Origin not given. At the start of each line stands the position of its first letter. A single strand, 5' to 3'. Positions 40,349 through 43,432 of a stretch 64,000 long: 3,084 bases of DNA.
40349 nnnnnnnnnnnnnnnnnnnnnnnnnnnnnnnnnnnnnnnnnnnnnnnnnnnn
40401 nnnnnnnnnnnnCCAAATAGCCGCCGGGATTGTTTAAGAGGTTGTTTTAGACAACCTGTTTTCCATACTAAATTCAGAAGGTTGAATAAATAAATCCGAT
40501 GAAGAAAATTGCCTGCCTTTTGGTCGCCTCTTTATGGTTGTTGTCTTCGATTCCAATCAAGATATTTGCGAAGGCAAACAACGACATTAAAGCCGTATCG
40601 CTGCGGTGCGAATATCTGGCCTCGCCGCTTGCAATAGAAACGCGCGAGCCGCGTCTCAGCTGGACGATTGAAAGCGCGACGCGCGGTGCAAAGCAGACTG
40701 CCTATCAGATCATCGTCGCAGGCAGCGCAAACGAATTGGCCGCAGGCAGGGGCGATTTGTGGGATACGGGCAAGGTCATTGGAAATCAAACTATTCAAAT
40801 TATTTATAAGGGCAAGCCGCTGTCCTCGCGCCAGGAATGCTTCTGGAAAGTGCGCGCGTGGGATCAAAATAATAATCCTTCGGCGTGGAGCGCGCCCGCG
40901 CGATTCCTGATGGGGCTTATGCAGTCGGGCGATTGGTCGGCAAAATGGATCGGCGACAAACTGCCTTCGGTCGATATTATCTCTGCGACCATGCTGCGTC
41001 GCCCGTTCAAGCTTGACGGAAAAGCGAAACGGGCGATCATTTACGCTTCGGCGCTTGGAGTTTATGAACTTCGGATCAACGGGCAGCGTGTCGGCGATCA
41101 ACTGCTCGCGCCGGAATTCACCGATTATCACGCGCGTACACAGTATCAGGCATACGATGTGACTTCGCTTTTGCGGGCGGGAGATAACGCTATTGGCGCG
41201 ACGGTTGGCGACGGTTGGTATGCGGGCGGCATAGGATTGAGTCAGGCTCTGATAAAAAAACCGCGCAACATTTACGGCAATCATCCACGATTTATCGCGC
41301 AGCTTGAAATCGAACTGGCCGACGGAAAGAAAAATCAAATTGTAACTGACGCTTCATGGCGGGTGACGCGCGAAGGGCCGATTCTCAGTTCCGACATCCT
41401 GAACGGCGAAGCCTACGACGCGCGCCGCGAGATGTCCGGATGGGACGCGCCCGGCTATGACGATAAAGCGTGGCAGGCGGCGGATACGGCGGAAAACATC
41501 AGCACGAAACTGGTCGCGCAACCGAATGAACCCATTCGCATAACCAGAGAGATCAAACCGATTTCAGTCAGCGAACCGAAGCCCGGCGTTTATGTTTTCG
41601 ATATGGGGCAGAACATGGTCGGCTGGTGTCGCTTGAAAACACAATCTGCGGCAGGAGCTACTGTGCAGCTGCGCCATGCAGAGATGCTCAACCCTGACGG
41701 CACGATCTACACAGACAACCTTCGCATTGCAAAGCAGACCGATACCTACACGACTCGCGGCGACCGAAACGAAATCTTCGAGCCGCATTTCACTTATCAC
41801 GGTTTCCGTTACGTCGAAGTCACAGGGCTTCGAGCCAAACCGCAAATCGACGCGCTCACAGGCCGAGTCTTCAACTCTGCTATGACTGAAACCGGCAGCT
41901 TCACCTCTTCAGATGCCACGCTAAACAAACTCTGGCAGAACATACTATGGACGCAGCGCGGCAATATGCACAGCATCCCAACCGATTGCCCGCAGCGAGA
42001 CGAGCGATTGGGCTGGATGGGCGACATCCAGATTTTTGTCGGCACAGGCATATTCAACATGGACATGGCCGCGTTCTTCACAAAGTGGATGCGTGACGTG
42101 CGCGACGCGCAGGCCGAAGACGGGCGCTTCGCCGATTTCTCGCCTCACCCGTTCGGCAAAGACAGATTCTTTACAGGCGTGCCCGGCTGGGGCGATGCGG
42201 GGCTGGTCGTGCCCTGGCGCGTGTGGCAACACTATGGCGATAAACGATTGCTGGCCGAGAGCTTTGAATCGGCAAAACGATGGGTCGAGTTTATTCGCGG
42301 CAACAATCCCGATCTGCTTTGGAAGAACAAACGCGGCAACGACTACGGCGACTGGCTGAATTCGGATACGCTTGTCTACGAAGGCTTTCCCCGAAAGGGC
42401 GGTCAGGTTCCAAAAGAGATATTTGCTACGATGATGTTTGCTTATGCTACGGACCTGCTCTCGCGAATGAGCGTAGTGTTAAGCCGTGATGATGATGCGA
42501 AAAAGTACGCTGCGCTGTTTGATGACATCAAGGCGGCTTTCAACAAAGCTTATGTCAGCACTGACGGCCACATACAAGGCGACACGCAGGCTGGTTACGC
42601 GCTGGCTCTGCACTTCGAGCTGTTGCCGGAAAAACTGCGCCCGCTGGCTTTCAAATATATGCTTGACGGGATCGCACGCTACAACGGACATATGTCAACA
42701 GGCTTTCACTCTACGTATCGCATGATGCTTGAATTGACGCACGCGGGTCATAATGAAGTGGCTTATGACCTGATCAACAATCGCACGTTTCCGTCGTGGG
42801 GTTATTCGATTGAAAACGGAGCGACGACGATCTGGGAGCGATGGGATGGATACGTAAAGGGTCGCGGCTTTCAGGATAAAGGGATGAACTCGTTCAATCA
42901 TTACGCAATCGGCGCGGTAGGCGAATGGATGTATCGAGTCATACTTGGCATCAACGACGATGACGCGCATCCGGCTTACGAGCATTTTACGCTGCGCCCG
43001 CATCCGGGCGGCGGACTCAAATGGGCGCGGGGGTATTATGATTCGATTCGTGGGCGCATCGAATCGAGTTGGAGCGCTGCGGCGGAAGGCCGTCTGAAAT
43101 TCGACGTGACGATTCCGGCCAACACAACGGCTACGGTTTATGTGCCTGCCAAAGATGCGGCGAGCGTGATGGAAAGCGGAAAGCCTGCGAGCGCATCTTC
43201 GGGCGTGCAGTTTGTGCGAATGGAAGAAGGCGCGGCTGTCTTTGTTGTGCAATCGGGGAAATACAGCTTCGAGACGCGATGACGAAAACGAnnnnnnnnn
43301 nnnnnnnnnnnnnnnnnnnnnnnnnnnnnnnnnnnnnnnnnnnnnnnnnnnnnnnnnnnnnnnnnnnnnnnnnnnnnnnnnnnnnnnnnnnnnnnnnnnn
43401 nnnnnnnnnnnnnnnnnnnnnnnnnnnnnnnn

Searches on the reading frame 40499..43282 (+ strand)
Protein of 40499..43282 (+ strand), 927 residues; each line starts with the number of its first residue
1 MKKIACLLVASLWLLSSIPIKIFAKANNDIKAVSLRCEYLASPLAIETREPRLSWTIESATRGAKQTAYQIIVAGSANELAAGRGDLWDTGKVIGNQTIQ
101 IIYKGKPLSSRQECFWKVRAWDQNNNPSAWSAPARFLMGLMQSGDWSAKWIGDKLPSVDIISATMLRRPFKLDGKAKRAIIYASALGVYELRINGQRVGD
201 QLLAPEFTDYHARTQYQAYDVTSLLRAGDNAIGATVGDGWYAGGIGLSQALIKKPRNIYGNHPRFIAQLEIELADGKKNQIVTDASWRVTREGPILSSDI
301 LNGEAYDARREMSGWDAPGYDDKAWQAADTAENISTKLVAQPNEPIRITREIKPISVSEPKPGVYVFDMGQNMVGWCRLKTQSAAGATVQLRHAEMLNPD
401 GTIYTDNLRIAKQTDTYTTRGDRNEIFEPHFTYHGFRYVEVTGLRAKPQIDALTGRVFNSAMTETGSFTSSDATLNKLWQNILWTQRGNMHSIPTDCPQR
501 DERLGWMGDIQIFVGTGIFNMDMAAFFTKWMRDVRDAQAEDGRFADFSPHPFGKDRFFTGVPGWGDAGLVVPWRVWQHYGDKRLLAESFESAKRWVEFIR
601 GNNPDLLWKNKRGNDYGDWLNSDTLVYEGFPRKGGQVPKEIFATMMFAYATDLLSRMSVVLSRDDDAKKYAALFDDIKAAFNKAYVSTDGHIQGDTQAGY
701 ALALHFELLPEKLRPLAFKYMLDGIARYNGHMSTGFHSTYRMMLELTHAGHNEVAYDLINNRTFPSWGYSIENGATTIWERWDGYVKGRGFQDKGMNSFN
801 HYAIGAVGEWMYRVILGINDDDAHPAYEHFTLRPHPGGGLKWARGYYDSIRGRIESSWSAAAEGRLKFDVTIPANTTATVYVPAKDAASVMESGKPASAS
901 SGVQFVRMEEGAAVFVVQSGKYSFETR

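Call 5: search_protein_families(library=pfam, proteins=[window:40499-43282:+], max_evalue=0.01)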
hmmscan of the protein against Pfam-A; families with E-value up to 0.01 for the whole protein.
window:40499-43282:+ (927 aa): 5 families
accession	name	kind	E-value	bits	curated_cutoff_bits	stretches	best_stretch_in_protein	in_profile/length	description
PF17389.8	Bac_rhamnosid6H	-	1.1e-115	387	24.5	1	464-815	2-339/339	Bacterial alpha-L-rhamnosidase 6 hairpin glycosidase domain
PF08531.16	Bac_rhamnosid_N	-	3.9e-64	216.1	25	1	175-349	2-171/172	Alpha-L-rhamnosidase N-terminal domain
PF25788.1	Ig_Rha78A_N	-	1.4e-37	128.5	27.4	1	33-142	2-105/105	Rha78A-like, N-terminal immunoglobulin domain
PF05592.18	Bac_rhamnosid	-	2.5e-35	120.9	22.2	1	361-457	4-100/102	Bacterial alpha-L-rhamnosidase concanavalin-like domain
PF17390.7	Bac_rhamnosid_C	-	2.6e-21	75.6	22.1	1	818-894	2-75/78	Bacterial alpha-L-rhamnosidase C-terminal domain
